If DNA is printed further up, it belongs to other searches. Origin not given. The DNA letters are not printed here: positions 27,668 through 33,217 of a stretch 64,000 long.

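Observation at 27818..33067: A 12-TM nucleotide cyclase carries an internal PAS/PAC sensor and a single catalytic domain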

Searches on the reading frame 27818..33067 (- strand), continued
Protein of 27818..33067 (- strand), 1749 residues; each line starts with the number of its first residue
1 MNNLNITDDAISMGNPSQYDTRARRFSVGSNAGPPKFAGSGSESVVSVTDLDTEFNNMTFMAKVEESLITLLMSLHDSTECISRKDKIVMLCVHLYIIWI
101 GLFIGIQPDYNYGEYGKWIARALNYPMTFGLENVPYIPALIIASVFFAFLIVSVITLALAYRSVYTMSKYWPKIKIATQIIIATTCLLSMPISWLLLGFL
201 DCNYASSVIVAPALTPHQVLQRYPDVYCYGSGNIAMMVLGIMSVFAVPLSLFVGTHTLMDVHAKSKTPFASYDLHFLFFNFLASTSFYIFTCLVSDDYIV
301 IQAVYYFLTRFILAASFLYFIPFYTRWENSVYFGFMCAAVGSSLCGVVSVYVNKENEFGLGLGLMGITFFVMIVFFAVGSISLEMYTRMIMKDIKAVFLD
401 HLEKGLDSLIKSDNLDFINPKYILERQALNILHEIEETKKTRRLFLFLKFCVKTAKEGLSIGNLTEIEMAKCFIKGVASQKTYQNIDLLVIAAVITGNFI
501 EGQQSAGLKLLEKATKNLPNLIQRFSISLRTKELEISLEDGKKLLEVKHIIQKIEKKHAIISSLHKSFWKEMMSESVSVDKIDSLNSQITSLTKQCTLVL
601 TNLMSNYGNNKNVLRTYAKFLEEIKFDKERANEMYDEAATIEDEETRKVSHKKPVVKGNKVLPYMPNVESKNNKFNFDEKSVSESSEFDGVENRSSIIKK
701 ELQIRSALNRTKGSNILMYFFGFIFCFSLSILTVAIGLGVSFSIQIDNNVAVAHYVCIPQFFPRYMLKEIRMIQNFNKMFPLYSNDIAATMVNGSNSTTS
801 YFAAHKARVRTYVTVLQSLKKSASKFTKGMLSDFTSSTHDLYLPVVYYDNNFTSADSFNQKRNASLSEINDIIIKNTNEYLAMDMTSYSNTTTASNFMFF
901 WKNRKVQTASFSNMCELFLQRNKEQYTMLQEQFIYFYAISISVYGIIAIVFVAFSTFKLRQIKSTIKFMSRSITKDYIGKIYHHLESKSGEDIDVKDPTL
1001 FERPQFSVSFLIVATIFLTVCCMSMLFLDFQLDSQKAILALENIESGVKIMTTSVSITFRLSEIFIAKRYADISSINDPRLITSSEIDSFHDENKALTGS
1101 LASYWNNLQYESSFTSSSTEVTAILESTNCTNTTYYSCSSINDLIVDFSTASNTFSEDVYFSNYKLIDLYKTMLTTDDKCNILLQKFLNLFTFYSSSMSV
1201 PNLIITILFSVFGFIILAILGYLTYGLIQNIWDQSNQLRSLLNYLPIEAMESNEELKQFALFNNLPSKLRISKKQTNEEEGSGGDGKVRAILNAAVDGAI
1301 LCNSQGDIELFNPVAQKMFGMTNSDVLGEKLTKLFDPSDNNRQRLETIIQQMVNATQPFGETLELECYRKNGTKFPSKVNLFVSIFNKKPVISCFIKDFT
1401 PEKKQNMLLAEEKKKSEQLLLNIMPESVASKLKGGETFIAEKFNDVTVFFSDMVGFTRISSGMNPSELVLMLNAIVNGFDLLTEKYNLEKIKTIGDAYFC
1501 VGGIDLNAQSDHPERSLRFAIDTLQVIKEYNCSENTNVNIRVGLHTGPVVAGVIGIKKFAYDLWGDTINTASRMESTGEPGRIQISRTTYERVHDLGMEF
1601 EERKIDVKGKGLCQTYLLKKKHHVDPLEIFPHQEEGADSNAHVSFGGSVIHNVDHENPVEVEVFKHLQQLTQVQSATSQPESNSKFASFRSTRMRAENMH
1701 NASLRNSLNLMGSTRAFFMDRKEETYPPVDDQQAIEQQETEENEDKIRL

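Call 61: list_cluster_members(proteins=[P0001, P0004, P0012, P0017, P0018, P0019, P0022, P0023, P0029, P0030])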
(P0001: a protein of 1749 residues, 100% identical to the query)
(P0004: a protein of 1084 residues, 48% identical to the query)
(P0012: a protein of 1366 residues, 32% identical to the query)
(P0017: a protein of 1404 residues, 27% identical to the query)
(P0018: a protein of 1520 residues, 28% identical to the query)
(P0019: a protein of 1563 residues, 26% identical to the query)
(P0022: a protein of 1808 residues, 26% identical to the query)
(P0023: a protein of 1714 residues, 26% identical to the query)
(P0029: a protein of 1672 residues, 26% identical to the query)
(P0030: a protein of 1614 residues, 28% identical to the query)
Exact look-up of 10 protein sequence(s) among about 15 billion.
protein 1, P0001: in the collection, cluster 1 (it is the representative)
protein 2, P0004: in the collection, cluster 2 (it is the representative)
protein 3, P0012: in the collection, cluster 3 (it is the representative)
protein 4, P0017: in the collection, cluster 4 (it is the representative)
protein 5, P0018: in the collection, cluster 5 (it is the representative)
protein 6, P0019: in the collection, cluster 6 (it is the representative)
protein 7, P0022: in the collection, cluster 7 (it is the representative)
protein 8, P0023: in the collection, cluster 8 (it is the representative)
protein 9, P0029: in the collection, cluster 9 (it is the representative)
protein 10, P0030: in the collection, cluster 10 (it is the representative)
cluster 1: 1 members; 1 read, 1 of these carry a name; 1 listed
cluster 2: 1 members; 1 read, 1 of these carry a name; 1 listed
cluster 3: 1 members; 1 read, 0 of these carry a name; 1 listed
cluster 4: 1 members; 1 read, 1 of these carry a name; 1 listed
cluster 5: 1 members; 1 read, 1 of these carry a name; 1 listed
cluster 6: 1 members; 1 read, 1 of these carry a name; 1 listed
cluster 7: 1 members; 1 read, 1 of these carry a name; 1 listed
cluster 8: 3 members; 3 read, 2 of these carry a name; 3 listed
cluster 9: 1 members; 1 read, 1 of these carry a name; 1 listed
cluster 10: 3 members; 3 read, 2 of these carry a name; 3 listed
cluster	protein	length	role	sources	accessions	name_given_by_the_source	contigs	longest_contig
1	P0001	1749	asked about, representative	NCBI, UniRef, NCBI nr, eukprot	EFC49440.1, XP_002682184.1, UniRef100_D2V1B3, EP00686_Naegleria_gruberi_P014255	predicted protein [Naegleria gruberi] | Predicted protein n=1 Tax=Naegleria gruberi TaxID=5762 RepID=D2V1B3_NAEGR | uncharacterized protein NAEGRDRAFT_46042 [Naegleria gruberi]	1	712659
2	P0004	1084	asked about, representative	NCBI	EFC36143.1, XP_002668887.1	predicted protein, partial [Naegleria gruberi]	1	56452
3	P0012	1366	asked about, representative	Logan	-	-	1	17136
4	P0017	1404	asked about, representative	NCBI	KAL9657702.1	hypothetical protein ABK040_005055 [Willaertia magna]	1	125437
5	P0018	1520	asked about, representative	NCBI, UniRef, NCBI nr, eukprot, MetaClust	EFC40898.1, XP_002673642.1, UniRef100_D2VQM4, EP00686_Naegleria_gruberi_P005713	predicted protein [Naegleria gruberi] | Predicted protein n=1 Tax=Naegleria gruberi TaxID=5762 RepID=D2VQM4_NAEGR | uncharacterized protein NAEGRDRAFT_71278 [Naegleria gruberi]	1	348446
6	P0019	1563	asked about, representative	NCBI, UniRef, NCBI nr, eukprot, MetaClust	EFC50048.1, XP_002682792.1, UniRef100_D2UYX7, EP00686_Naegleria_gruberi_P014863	predicted protein [Naegleria gruberi] | Predicted protein n=1 Tax=Naegleria gruberi TaxID=5762 RepID=D2UYX7_NAEGR | uncharacterized protein NAEGRDRAFT_61738 [Naegleria gruberi]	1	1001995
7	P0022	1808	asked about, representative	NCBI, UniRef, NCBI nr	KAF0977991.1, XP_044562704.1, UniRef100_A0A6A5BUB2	hypothetical protein FDP41_003313 [Naegleria fowleri] | Guanylate cyclase domain-containing protein n=1 Tax=Naegleria fowleri TaxID=5763 ... | uncharacterized protein FDP41_003313 [Naegleria fowleri]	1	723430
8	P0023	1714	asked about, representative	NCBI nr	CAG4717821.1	unnamed protein product [Naegleria fowleri]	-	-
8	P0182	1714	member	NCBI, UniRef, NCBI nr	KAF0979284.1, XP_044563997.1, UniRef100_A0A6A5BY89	hypothetical protein FDP41_001627 [Naegleria fowleri] | Adenylate and Guanylate cyclase catalytic domain containing protein n=1 Tax=Naegleria ... | uncharacterized protein FDP41_001627 [Naegleria fowleri]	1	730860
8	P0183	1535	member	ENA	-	-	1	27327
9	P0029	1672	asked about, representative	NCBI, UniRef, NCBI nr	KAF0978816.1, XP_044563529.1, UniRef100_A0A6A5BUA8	hypothetical protein FDP41_001886 [Naegleria fowleri] | Guanylate cyclase domain-containing protein n=1 Tax=Naegleria fowleri TaxID=5763 ... | uncharacterized protein FDP41_001886 [Naegleria fowleri]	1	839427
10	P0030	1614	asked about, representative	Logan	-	-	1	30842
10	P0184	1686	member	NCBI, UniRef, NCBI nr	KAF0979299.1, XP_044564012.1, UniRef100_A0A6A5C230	hypothetical protein FDP41_001642 [Naegleria fowleri] | Guanylate cyclase domain-containing protein n=1 Tax=Naegleria fowleri TaxID=5763 ... | uncharacterized protein FDP41_001642 [Naegleria fowleri]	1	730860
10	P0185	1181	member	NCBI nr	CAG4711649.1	unnamed protein product [Naegleria fowleri]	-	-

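Call 94: search_protein_families(library=pfam, alignment_id=A4, max_evalue=0.01)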
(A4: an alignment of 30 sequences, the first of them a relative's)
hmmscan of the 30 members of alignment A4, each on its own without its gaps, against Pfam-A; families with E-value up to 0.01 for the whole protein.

A. member 1, P0001 (1749 aa): 6 families
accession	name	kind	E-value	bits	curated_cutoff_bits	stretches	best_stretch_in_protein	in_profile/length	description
PF00211.25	Guanylate_cyc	-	2.8e-56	190.4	21.9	1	1440-1619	3-182/183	Adenylate and Guanylate cyclase catalytic domain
PF25474.1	TPR_TmcB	-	8.3e-21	74.6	27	1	543-647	20-124/125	TmcB, TPR repeats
PF13426.13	PAS_9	-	3.4e-16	59.8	27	1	1297-1400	2-102/103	PAS domain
PF00989.32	PAS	-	2e-09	37.9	22.6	1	1287-1398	2-112/113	PAS fold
PF08448.16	PAS_4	-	0.00022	21.9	23.1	1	1292-1363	1-70/110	PAS fold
PF13188.13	PAS_8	-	0.00072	19.8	21.8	1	1288-1343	3-55/65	PAS domain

B. families by the number of members that match (of 30 scanned): 9 families
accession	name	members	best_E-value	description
PF13426.13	PAS_9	29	8.7e-19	PAS domain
PF00211.25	Guanylate_cyc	28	4.1e-57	Adenylate and Guanylate cyclase catalytic domain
PF25474.1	TPR_TmcB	28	8.3e-21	TmcB, TPR repeats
PF00989.32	PAS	27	8.9e-12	PAS fold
PF13188.13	PAS_8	13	3.8e-05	PAS domain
PF08448.16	PAS_4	12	1.9e-06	PAS fold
PF24820.1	Diguanyl_cycl_sensor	4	9.7e-07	Diguanylate cyclase-like sensor domain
PF07701.20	HNOBA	3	0.003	Heme NO binding associated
PF08447.18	PAS_3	1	0.0023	PAS fold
